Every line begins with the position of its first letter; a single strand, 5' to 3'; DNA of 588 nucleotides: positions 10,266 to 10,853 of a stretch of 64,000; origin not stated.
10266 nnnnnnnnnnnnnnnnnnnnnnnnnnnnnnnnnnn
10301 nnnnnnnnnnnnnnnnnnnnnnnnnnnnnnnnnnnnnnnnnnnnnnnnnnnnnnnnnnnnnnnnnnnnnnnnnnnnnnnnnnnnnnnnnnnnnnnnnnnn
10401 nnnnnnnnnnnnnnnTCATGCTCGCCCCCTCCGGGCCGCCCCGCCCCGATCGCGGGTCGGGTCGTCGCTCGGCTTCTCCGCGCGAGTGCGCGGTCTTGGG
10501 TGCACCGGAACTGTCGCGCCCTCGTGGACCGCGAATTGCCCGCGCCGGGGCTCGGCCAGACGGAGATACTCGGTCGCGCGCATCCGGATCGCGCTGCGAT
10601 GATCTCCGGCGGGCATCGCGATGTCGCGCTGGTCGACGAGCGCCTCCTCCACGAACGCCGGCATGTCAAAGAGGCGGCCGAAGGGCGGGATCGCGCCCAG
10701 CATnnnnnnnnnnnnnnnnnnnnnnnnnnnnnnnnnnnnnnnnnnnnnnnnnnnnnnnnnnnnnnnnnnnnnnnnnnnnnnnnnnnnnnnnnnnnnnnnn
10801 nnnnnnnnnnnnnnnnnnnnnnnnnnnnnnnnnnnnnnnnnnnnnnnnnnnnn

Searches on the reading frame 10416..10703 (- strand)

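Call 63: search_protein_families(library=pfam, proteins=[window:10416-10703:-], max_evalue=0.00001)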
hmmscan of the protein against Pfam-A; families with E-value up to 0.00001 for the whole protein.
window:10416-10703:- (95 aa): 0 families

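Call 93: search_protein_families(library=pfam, proteins=[window:10416-10703:-], max_evalue=0.01)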
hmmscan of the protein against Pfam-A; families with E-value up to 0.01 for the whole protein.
window:10416-10703:- (95 aa): 1 family
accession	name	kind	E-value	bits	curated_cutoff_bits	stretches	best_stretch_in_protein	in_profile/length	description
PF04073.20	tRNA_edit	-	0.00025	21.6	25.5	1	3-49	76-123/123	Aminoacyl-tRNA editing domain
